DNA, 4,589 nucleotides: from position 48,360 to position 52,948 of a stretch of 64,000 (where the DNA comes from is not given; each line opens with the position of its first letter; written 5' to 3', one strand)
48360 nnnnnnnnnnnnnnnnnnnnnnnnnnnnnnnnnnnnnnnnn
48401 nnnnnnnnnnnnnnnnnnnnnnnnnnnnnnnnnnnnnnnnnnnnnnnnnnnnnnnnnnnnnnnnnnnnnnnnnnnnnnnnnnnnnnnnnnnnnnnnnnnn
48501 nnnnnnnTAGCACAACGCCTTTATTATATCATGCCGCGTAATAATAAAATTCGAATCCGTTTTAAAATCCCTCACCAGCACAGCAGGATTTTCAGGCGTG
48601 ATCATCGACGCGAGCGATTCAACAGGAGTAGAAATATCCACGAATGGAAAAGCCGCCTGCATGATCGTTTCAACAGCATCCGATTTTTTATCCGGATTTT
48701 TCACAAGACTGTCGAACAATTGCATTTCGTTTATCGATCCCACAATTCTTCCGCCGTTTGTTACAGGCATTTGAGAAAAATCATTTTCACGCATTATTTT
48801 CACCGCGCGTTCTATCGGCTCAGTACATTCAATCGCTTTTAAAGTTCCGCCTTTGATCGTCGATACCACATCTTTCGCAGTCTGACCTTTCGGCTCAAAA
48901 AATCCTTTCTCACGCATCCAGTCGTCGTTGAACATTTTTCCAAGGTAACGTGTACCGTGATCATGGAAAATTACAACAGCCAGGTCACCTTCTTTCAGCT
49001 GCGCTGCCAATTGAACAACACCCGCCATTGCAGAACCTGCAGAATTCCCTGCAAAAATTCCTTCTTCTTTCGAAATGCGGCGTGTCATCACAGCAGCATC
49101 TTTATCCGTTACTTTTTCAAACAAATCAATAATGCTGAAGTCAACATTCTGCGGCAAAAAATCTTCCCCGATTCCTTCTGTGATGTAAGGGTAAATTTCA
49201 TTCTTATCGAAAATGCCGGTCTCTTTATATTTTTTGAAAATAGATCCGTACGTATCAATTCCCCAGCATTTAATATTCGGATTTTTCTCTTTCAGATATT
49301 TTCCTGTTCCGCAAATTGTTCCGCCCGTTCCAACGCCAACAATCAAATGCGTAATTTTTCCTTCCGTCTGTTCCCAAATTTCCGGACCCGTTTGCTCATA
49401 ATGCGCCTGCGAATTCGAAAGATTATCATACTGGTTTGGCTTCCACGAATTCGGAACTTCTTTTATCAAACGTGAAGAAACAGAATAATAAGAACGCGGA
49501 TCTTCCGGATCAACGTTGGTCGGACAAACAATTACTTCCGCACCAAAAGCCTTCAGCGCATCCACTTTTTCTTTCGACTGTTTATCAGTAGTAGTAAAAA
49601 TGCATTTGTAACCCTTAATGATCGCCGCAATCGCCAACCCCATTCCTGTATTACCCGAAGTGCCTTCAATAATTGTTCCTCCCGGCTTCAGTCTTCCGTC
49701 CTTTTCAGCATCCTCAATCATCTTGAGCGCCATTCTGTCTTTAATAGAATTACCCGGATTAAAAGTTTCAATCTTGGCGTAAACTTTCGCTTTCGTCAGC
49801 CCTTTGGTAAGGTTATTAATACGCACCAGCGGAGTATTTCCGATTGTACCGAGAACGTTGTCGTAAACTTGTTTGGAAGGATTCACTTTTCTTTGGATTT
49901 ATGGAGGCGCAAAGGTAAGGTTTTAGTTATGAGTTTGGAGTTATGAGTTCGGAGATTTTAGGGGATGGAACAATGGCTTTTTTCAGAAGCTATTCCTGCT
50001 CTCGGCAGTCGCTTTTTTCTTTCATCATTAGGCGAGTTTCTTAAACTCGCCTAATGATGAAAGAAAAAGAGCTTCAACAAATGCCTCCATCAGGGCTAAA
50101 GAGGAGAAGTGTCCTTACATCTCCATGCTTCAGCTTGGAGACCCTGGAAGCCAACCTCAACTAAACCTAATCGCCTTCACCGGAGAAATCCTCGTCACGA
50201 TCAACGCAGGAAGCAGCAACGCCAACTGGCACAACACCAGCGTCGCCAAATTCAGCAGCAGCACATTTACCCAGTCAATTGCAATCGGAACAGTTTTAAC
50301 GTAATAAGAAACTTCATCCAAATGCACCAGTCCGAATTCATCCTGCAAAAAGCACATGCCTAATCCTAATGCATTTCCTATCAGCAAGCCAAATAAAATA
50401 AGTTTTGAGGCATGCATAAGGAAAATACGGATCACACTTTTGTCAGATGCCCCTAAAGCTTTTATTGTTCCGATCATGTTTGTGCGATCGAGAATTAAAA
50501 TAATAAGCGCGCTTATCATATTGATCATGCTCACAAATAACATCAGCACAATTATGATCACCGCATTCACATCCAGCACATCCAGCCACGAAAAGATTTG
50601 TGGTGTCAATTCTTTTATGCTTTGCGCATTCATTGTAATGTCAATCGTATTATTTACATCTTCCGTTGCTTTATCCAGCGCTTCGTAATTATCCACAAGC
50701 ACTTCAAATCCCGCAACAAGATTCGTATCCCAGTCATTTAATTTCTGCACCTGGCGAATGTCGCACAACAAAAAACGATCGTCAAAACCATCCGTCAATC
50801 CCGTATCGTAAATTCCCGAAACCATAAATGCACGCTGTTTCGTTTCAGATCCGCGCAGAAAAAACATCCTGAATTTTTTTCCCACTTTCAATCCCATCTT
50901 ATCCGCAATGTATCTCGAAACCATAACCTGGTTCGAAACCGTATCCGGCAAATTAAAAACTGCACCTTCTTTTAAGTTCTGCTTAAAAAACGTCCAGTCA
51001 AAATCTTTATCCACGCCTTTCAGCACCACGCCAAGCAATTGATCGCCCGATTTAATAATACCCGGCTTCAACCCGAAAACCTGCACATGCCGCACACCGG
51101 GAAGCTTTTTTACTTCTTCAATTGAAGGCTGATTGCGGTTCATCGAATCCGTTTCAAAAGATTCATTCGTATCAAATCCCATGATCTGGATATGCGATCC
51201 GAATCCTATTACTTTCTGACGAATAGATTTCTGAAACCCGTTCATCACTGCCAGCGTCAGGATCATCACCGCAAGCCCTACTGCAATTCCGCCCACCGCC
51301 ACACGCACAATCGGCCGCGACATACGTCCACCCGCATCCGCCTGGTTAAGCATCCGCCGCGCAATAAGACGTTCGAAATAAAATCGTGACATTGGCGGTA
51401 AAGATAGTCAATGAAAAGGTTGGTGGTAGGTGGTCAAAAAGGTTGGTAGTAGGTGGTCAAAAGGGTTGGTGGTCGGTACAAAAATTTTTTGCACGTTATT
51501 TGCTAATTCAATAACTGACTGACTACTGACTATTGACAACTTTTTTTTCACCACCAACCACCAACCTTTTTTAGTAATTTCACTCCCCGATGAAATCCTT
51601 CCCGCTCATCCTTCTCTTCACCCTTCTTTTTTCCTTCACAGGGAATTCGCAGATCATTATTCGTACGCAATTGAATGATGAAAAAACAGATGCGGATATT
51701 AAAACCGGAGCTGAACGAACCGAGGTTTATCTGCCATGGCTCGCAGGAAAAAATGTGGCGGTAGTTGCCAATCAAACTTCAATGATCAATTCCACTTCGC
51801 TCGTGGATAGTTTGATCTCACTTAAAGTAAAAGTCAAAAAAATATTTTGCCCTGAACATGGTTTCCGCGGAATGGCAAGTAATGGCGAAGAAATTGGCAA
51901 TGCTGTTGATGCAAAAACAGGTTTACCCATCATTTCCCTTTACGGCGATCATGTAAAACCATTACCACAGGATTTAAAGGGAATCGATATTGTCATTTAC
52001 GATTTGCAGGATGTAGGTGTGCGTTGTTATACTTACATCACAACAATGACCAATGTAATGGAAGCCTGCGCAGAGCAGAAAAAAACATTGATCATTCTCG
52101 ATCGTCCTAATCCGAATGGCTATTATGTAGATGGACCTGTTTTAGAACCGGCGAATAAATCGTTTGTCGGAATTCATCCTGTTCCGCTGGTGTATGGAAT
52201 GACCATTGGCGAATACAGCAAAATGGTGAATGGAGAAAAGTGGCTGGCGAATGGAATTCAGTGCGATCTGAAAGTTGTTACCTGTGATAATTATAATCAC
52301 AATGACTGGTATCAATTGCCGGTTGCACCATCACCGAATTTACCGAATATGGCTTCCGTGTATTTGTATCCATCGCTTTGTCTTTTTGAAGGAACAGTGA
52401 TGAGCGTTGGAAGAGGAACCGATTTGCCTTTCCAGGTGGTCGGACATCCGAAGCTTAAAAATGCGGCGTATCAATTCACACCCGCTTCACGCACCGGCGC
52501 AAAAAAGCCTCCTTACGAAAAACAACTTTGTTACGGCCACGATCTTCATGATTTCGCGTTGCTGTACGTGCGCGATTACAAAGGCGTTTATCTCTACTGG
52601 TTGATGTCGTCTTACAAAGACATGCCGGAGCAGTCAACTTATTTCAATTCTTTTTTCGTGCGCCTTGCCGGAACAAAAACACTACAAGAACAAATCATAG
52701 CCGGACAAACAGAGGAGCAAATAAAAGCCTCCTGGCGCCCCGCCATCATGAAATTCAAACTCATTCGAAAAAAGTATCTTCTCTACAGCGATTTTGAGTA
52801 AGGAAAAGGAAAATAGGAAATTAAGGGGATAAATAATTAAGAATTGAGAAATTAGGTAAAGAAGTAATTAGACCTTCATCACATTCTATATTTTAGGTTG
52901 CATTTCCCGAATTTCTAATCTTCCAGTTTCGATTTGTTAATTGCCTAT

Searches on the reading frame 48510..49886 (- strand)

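Call 49: search_protein_families(library=pfam, proteins=[window:48510-49886:-], max_evalue=0.00001)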
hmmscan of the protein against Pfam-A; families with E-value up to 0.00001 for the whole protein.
window:48510-49886:- (459 aa): 2 families
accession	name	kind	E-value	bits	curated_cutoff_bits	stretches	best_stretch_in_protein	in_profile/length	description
PF00291.31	PALP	-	3.1e-72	243.8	35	1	13-308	3-294/295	Pyridoxal-phosphate dependent enzyme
PF00571.33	CBS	-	1.4e-07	32.2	24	0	352-394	12-55/57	CBS domain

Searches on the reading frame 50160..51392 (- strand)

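Call 49: search_protein_families(library=pfam, proteins=[window:50160-51392:-], max_evalue=0.00001)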
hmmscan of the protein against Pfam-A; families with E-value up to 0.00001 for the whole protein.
window:50160-51392:- (411 aa): 2 families
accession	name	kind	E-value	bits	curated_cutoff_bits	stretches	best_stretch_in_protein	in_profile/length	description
PF02687.27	FtsX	-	1.3e-15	57.9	25.5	1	279-404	2-120/120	FtsX-like permease C-terminal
PF12704.14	MacB_PCD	-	4.6e-15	56.9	27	1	32-247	4-205/207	MacB-like periplasmic core domain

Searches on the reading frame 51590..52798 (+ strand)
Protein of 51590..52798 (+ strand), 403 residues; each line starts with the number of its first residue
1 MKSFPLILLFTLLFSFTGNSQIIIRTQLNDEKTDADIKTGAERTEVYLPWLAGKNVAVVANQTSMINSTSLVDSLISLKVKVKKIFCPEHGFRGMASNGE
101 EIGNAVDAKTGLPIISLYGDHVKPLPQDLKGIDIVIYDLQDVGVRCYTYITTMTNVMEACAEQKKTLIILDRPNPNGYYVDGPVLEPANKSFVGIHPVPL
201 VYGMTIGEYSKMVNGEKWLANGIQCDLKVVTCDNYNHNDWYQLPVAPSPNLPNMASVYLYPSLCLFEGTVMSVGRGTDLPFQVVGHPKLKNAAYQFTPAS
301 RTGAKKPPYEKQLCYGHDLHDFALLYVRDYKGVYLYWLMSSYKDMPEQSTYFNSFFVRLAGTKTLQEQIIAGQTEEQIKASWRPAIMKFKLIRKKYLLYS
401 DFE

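Call 49: search_protein_families(library=pfam, proteins=[window:51590-52798:+], max_evalue=0.00001)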
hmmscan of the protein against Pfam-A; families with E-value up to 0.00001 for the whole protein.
window:51590-52798:+ (403 aa): 2 families
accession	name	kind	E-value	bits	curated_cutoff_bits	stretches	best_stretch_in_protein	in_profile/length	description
PF07075.17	NamZ_N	-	3.5e-78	262.1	26.9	1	56-254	1-202/203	Exo-beta-N-acetylmuramidase NamZ, N-terminal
PF20732.2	NamZ_C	-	6.9e-31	108.5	25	1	258-399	1-152/152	Exo-beta-N-acetylmuramidase NamZ, C-terminal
